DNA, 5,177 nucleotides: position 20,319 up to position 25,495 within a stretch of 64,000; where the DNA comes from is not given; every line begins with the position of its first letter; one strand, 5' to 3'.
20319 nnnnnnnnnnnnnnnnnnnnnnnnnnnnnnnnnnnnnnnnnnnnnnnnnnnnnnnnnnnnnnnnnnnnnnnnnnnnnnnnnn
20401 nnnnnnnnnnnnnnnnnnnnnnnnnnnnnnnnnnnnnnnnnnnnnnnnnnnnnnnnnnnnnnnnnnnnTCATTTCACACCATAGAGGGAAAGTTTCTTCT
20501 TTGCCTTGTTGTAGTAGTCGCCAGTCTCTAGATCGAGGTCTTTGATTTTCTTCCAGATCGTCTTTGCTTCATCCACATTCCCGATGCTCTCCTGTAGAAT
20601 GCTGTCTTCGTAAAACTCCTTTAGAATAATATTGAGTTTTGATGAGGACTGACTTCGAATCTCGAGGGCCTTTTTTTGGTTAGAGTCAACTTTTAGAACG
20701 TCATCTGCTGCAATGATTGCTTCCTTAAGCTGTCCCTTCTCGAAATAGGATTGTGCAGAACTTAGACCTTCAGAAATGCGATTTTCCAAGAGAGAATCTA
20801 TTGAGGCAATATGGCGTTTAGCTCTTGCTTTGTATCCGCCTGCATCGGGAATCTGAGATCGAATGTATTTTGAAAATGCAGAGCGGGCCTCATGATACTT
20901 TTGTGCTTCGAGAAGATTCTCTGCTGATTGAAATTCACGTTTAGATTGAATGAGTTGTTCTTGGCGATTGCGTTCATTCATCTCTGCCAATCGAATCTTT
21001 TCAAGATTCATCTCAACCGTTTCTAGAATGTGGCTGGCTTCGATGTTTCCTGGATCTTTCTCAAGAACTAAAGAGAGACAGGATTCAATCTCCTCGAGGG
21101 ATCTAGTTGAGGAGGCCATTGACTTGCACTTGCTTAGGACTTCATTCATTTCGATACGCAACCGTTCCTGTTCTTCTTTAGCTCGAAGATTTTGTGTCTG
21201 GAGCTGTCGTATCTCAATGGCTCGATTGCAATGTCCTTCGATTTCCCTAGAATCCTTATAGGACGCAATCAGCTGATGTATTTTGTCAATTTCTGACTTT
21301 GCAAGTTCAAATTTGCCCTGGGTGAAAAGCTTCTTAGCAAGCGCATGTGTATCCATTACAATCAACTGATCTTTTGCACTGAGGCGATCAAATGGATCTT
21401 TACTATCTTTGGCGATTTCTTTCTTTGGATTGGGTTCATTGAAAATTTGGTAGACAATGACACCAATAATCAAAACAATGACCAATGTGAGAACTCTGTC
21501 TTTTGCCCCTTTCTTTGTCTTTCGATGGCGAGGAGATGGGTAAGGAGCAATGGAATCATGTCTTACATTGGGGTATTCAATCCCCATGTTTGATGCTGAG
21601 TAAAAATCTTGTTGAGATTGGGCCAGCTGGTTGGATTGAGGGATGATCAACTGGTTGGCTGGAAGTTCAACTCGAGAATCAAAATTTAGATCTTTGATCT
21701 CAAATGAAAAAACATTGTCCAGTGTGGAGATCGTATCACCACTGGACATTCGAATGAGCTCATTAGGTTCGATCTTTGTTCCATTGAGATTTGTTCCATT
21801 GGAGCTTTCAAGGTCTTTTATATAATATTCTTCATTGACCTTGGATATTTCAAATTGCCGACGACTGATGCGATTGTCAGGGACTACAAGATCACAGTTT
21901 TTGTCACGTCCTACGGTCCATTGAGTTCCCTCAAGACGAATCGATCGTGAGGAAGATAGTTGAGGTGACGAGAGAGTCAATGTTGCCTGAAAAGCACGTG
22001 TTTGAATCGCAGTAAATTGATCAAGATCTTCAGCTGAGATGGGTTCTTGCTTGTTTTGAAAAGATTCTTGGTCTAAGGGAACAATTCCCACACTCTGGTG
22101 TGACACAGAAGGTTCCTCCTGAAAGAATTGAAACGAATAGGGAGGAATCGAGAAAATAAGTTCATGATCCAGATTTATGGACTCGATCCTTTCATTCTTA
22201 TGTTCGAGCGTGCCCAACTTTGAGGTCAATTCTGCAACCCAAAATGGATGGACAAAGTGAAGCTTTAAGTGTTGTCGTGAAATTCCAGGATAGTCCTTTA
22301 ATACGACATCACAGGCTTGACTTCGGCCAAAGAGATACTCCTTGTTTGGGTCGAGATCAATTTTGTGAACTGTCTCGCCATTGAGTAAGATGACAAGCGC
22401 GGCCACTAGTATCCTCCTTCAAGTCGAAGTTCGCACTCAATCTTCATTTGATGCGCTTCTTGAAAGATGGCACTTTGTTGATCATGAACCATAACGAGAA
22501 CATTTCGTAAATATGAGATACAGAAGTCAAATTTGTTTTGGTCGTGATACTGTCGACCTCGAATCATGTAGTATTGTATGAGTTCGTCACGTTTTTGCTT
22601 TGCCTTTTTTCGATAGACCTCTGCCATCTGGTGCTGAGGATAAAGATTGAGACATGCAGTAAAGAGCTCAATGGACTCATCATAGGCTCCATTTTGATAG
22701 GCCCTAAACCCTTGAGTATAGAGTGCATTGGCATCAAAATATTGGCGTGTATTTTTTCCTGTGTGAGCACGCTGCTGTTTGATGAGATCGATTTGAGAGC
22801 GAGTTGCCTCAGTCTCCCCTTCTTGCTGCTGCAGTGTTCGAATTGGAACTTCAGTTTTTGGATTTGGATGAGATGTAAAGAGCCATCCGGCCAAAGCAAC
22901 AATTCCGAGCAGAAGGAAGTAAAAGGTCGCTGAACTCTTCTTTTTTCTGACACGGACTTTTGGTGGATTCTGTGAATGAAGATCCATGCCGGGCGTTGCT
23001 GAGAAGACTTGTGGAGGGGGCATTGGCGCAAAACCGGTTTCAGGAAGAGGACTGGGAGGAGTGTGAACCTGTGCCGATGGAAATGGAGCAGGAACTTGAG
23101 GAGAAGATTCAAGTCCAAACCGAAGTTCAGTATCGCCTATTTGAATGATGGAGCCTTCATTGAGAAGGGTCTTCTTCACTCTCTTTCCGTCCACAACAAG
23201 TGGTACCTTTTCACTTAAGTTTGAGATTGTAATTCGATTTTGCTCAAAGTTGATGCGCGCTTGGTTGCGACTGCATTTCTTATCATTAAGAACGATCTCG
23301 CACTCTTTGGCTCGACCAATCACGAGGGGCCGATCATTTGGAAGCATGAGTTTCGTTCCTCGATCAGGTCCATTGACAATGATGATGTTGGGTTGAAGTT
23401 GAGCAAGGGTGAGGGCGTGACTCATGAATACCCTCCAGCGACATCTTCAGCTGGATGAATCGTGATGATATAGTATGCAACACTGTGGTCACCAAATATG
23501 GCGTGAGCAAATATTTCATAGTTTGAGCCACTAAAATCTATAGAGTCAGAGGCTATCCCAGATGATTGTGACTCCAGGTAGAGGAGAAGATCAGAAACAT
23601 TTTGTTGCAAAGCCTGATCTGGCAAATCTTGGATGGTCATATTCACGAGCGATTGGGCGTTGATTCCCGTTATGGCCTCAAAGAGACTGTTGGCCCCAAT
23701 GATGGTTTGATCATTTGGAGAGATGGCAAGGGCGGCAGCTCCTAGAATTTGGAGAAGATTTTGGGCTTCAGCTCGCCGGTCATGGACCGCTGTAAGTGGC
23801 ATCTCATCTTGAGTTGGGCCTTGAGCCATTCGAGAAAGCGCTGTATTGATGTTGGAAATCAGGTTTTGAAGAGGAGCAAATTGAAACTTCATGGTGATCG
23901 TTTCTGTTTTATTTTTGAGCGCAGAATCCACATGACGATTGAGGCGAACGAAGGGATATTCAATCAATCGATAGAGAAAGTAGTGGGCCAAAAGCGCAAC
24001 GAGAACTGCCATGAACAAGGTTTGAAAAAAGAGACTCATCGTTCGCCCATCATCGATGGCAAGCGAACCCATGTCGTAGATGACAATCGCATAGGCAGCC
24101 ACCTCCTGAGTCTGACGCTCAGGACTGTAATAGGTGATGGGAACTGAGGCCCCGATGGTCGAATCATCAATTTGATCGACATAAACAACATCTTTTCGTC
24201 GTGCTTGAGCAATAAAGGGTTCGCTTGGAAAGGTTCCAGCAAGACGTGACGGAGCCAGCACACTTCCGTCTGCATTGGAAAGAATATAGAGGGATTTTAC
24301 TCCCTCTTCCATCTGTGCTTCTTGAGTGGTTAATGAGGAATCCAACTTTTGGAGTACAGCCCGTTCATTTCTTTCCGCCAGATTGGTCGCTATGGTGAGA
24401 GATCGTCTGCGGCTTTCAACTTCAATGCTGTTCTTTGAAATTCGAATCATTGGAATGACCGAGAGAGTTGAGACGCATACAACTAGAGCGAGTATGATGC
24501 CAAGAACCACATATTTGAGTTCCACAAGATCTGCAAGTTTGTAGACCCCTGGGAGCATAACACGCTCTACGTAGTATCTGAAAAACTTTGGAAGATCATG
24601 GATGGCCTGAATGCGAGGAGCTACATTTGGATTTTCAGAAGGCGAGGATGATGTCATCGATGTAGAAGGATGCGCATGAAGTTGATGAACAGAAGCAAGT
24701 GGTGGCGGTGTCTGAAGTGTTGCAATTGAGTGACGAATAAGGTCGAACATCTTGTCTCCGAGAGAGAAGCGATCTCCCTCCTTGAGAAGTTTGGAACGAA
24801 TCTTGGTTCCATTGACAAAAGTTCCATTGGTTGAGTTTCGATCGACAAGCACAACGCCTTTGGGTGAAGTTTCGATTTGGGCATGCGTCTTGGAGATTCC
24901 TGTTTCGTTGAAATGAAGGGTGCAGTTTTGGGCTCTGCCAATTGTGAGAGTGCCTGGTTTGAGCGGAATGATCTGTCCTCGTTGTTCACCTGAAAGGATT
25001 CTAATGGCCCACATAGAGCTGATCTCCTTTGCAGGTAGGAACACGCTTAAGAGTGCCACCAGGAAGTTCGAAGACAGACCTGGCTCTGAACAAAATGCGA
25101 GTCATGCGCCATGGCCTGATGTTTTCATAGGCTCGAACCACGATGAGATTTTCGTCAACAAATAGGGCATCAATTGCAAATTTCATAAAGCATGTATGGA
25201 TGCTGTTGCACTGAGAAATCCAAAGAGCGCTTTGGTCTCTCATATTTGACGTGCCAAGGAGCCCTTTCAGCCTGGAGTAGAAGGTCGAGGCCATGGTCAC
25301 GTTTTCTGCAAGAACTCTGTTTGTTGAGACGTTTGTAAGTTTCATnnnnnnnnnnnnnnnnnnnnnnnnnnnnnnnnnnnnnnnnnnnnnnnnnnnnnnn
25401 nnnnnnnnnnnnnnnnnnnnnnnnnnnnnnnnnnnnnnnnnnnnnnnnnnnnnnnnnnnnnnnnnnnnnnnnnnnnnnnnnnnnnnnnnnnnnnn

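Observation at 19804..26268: Six-gene overlapping operon: orphan TadC-like platform protein, DUF192, three membrane proteins carrying four FHA domains, and a PP2C-like protein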

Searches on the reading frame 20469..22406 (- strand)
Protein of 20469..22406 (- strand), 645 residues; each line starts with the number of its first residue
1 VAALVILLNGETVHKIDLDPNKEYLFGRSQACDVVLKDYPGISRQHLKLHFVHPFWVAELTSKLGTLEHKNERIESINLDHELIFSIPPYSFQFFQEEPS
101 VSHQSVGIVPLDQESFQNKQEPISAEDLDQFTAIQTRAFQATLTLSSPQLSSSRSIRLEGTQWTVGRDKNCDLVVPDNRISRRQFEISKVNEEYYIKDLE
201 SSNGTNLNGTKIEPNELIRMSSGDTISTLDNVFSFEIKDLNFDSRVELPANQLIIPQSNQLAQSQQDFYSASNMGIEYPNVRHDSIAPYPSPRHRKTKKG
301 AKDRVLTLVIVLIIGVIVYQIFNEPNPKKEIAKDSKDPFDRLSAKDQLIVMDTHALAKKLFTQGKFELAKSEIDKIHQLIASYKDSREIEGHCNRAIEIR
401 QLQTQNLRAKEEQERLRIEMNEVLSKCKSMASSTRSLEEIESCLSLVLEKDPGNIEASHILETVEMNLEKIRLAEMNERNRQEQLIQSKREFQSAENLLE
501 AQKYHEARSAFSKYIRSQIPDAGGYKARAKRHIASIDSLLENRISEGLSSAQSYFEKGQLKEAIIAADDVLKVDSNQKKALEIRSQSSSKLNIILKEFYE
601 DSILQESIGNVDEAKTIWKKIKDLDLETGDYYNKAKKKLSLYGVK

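Call 4: search_protein_families(library=pfam, proteins=[window:20469-22406:-], max_evalue=0.01)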
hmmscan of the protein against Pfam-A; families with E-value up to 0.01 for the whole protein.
window:20469-22406:- (645 aa): 4 families
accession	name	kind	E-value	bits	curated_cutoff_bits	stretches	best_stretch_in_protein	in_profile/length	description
PF00498.31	FHA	-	3.3e-28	98.3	20.7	2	163-227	1-65/67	FHA domain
PF16697.10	Yop-YscD_cpl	-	6.2e-23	81.3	33.2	2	152-224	8-79/94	Inner membrane component of T3SS, cytoplasmic domain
PF13174.12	TPR_6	-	0.00058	20.8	26.3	0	492-516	4-28/33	Tetratricopeptide repeat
PF07719.23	TPR_2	-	0.0012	19.2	27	0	551-576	8-33/34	Tetratricopeptide repeat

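Call 5: search_protein_families(library=ncbifam, proteins=[window:20469-22406:-], max_evalue=0.01)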
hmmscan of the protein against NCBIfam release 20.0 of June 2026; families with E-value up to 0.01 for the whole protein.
window:20469-22406:- (645 aa): 8 families
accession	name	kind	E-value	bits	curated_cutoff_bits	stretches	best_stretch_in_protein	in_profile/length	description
NF049868.1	FhaB_Rv0019c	equivalog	3e-17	63.1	125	1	139-220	65-145/158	FHA domain-containing protein FhaB/FipA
TIGR03354.1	VI_FHA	hypoth_equivalog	6.1e-15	55.9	120.25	1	152-292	15-164/420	type VI secretion system-associated FHA domain protein TagH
NF052573.1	HisKinEspAMyxo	equivalog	8.2e-08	30.7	1400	1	153-239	38-123/755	serine histidine kinase EspA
NF041660.2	oxygluDhInhib_OdhI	equivalog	3.9e-07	30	200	1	158-226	53-118/130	oxoglutarate dehydrogenase inhibitor Odhl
NF052403.1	ESX1TransRegEspM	equivalog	0.0014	17.5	550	0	141-211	11-78/367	ESX-1 type VII secretion system transcriptional regulator EspM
TIGR02917.1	PEP_TPR_lipo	equivalog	0.0018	16.2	312.2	0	526-586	141-201/899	XrtA/PEP-CTERM system TPR-repeat protein PrsT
TIGR02500.1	type_III_yscD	equivalog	0.0029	16.6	86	0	156-188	15-47/413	type III secretion system inner membrane ring subunit SctD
NF042912.1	Amuc_1098_fam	equivalog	0.0066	14.5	750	1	470-586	23-133/805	Amuc_1098 family type IV pilus outer membrane protein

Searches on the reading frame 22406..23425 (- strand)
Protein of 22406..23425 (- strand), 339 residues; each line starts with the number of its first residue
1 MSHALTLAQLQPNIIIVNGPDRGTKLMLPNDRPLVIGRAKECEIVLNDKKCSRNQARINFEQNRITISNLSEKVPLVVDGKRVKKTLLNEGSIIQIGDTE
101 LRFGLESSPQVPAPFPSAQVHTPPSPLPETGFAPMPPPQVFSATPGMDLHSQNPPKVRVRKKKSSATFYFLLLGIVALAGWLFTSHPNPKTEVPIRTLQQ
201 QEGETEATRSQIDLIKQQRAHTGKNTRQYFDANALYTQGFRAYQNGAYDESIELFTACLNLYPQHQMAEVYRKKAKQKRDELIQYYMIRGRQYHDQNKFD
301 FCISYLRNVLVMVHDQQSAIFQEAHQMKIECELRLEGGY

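Call 4: search_protein_families(library=pfam, proteins=[window:22406-23425:-], max_evalue=0.01)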
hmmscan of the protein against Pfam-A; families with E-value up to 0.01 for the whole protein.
window:22406-23425:- (339 aa): 6 families
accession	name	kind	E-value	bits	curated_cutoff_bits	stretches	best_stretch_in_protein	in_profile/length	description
PF16697.10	Yop-YscD_cpl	-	1.7e-16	60.7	33.2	1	16-104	2-91/94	Inner membrane component of T3SS, cytoplasmic domain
PF00498.31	FHA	-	5.4e-14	52.8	20.7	1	35-97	2-67/67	FHA domain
PF07719.23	TPR_2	-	4.5e-07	29.9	27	1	232-265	1-34/34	Tetratricopeptide repeat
PF17913.6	FHA_2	-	7.6e-07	29.4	23.1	1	23-59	10-44/71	FHA domain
PF13176.12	TPR_7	-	0.00021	21.6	27.9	0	243-262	9-29/36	Tetratricopeptide repeat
PF00515.34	TPR_1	-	0.0032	17.7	27.8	0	234-265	3-34/34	Tetratricopeptide repeat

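Call 5: search_protein_families(library=ncbifam, proteins=[window:22406-23425:-], max_evalue=0.01)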
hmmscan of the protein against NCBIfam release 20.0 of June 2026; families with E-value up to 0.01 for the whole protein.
window:22406-23425:- (339 aa): 9 families
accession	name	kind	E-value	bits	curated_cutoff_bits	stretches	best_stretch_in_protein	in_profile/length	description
NF049868.1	FhaB_Rv0019c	equivalog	3e-12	46.9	125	1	12-102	67-157/158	FHA domain-containing protein FhaB/FipA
TIGR02500.1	type_III_yscD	equivalog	7.1e-07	28.5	86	1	17-87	6-62/413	type III secretion system inner membrane ring subunit SctD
TIGR03354.1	VI_FHA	hypoth_equivalog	1.7e-06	28.1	120.25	1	34-210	26-178/420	type VI secretion system-associated FHA domain protein TagH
NF041660.2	oxygluDhInhib_OdhI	equivalog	4.5e-05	23.3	200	1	13-102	38-126/130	oxoglutarate dehydrogenase inhibitor Odhl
NF033760.1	gliding_GltG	equivalog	7.4e-05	21.5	650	1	36-122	28-113/650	adventurous gliding motility protein GltG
NF052403.1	ESX1TransRegEspM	equivalog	0.00045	19.2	550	1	11-100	9-96/367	ESX-1 type VII secretion system transcriptional regulator EspM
NF052573.1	HisKinEspAMyxo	equivalog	0.00075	17.6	1400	1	34-104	48-120/755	serine histidine kinase EspA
NF042912.1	Amuc_1098_fam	equivalog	0.00097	17.3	750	1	209-326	21-133/805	Amuc_1098 family type IV pilus outer membrane protein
TIGR02552.1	LcrH_SycD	equivalog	0.0082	15.9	104.8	0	233-257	19-43/136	SycD/LcrH family type III secretion system chaperone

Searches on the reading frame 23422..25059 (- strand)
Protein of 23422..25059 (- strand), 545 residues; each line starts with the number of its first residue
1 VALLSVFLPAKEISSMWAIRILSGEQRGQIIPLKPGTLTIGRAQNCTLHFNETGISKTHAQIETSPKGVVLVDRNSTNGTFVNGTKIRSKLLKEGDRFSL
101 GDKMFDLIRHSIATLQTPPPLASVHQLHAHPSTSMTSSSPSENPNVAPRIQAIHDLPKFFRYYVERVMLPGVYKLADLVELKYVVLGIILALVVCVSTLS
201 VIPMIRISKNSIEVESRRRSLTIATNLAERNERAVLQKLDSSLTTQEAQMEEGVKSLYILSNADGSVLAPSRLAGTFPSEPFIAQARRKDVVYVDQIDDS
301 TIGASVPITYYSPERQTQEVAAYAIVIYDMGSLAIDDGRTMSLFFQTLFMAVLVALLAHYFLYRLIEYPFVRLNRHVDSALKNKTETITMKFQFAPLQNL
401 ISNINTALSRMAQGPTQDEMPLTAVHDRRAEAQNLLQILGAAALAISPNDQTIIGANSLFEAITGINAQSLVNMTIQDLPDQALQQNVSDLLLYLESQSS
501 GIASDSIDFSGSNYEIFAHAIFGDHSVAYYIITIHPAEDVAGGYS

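Call 4: search_protein_families(library=pfam, proteins=[window:23422-25059:-], max_evalue=0.01)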
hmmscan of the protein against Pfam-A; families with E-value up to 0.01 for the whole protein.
window:23422-25059:- (545 aa): 2 families
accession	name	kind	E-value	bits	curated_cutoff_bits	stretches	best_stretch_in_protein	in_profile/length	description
PF00498.31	FHA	-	5.6e-17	62.4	20.7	1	39-101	2-67/67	FHA domain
PF16697.10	Yop-YscD_cpl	-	1.4e-16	60.9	33.2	1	20-108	1-91/94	Inner membrane component of T3SS, cytoplasmic domain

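Call 5: search_protein_families(library=ncbifam, proteins=[window:23422-25059:-], max_evalue=0.01)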
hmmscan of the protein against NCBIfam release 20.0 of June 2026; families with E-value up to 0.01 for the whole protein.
window:23422-25059:- (545 aa): 7 families
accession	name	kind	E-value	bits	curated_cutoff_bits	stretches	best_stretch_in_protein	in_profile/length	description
NF049868.1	FhaB_Rv0019c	equivalog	8.1e-15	55.2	125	1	17-106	67-157/158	FHA domain-containing protein FhaB/FipA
NF052573.1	HisKinEspAMyxo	equivalog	8.2e-13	47.3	1400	1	27-103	37-114/755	serine histidine kinase EspA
NF033760.1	gliding_GltG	equivalog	1.3e-10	40.4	650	1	39-133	27-114/650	adventurous gliding motility protein GltG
TIGR02500.1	type_III_yscD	equivalog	5.9e-09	35.4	86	1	17-91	1-62/413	type III secretion system inner membrane ring subunit SctD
NF052403.1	ESX1TransRegEspM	equivalog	5.8e-07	28.7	550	1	19-128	12-121/367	ESX-1 type VII secretion system transcriptional regulator EspM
NF041660.2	oxygluDhInhib_OdhI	equivalog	4.6e-06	26.5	200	1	26-101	46-121/130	oxoglutarate dehydrogenase inhibitor Odhl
NF045901.1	HisKinLetSLeg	equivalog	0.00027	19.1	1650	1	224-387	51-223/906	two-component system sensor histidine kinase LetS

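Call 72: search_solved_structures(query=A4, max_evalue=1, show_alignments=0)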
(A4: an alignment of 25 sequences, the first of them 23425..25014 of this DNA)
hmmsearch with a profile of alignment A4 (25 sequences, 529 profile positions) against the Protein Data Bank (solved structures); distinct sequences matched with E-value up to 1: 64 (the best 60 are shown).
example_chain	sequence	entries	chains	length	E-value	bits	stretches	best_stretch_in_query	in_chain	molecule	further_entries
2aff_A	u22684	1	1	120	1.4e-14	56.9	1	12-90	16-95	Antigen KI-67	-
1r21_A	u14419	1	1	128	1.7e-14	56.6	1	12-90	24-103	Antigen Ki-67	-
3po8_A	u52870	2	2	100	1e-13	54.1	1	12-87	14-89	Putative uncharacterized protein TB39.8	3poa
2lc1_A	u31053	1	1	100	1.3e-13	53.7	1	12-86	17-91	Putative uncharacterized protein TB39.8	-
3oun_A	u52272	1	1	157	5.2e-13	51.7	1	12-86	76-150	Putative uncharacterized protein TB39.8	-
2kkl_A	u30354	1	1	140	1.1e-11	47.4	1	8-86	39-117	Uncharacterized protein Mb1858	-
3gqs_A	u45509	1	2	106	1.1e-11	47.3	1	2-91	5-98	Adenylate cyclase-like protein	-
2kb3_A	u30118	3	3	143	1.5e-11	46.9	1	8-86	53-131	Oxoglutarate dehydrogenase inhibitor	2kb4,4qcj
8p5x_G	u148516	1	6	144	1.6e-11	46.9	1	8-86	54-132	Oxoglutarate dehydrogenase inhibitor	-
2kfu_A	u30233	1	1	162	1.7e-11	46.8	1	8-86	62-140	Rv1827 pThr 22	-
6i2p_D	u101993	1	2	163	1.7e-11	46.7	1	8-86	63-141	Glycogen accumulation regulator GarA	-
6i2q_B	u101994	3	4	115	2.2e-11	46.4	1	8-86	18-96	Glycogen accumulation regulator GarA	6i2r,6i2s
7rj3_A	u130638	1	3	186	2.3e-11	46.3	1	8-86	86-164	Glycogen accumulation regulator GarA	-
8p5r_G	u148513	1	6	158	5.2e-11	45.2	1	8-86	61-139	Glycogen accumulation regulator GarA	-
4jon_A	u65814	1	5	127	1.3e-10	43.9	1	13-101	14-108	Centrosomal protein of 170 kDa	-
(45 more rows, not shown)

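Call 73: search_protein_families(library=pfam, alignment_id=A4, max_evalue=0.1)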
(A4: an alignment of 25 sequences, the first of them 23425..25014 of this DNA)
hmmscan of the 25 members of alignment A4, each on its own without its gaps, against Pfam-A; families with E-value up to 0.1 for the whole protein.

A. member 1, window:23425-25014:- (530 aa): 6 families
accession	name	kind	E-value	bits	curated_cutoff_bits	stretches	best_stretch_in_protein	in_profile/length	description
PF00498.31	FHA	-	5.4e-17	62.4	20.7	1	24-86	2-67/67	FHA domain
PF16697.10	Yop-YscD_cpl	-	1.3e-16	61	33.2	1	5-93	1-91/94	Inner membrane component of T3SS, cytoplasmic domain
PF13721.11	SecD-TM1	-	0.03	15.2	30.5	1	173-264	10-97/103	SecD export protein N-terminal TM region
PF00989.32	PAS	-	0.034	14.6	22.6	0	418-464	4-49/113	PAS fold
PF17950.7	SpmSyn_N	-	0.072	13.8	25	0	437-492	30-84/96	S-adenosylmethionine decarboxylase N -terminal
PF13188.13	PAS_8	-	0.082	13.3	21.8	0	44-69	4-28/65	PAS domain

B. families by the number of members that match (of 25 scanned): 15 families
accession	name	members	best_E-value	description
PF00498.31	FHA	25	1.7e-19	FHA domain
PF16697.10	Yop-YscD_cpl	25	1.7e-18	Inner membrane component of T3SS, cytoplasmic domain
PF08448.16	PAS_4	8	1.7e-05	PAS fold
PF00989.32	PAS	7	0.0017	PAS fold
PF13426.13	PAS_9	7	0.0017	PAS domain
PF24820.1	Diguanyl_cycl_sensor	3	0.00013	Diguanylate cyclase-like sensor domain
PF13188.13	PAS_8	3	0.07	PAS domain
PF11189.13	DUF2973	1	0.00016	Protein of unknown function (DUF2973)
PF13721.11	SecD-TM1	1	0.03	SecD export protein N-terminal TM region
PF03259.23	Robl_LC7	1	0.035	Roadblock/LC7 domain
PF22274.2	DGF-1_beta-sheet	1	0.037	DGF-1 beta-sheet domain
PF17765.7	MLTR_LBD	1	0.056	MmyB-like transcription regulator ligand binding domain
PF22431.2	COG2p_C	1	0.065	COG2p C-terminal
PF17950.7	SpmSyn_N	1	0.072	S-adenosylmethionine decarboxylase N -terminal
PF00761.25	Polyoma_coat2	1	0.1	Polyomavirus coat protein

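Call 92: predict_structure(protein=window:23425-25014:-)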
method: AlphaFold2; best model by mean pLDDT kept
length: 530 residues; sequences in the alignment: 1
mean_pLDDT: 40.6   pTM: 0.21
mean pLDDT of the five models: 40.6, 33.4, 32.0, 31.9, 30.3
residues with pLDDT >= 90: 0; 70-90: 0; 50-70: 48; < 50: 482
segments of 3 or more residues with pLDDT < 50: 1-126, 128-161, 166-169, 184-217, 219-324, 351-405, 407-508, 510-516, 524-530
pLDDT, mean of each block of 10 residues (from residue 1): 42 43 38 35 34 36 37 33 39 39 39 38 42 39 42 42 48 52 43 36 40 45 43 38 32 28 30 32 37 39 38 38 51 60 58 43 38 35 41 44 47 46 42 37 38 36 42 43 37 42 46 46 45
secondary structure, 60 per line:
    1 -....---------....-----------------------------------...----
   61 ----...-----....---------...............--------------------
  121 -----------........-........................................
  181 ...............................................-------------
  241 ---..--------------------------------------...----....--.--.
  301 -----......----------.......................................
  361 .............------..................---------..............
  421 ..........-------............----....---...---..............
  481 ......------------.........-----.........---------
elements in order: E2-5 E15-18 E54-56 E65-67 H73-76 H86-100 H132-139 H141-227 E291-294 E306-311 H322-373 H380-397 H407-430 H438-449 H454-457 H467-486 E499-507 E513-521

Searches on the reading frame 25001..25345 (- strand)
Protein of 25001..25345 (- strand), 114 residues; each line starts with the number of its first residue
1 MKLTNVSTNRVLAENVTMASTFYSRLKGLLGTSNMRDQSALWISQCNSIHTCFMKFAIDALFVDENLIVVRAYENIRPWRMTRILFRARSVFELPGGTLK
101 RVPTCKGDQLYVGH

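Call 4: search_protein_families(library=pfam, proteins=[window:25001-25345:-], max_evalue=0.01)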
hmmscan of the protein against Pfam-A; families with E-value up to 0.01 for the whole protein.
window:25001-25345:- (114 aa): 1 family
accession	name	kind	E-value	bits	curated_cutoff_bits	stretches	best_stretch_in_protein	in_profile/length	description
PF02643.20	DUF192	-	1.4e-15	57.6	27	1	15-110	2-94/96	Uncharacterized ACR, COG1430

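Call 5: search_protein_families(library=ncbifam, proteins=[window:25001-25345:-], max_evalue=0.01)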
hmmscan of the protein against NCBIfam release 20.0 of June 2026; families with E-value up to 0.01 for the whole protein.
window:25001-25345:- (114 aa): 1 family
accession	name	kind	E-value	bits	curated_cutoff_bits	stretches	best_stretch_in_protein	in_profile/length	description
NF002996.0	PRK03760.1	equivalog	4.4e-16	58.9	146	1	3-110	4-114/121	hypothetical protein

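Call 98: search_solved_structures(query=window:25004-25345:-, max_evalue=0.01)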
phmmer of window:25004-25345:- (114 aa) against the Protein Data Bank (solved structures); distinct sequences matched with E-value up to 0.01: 0.
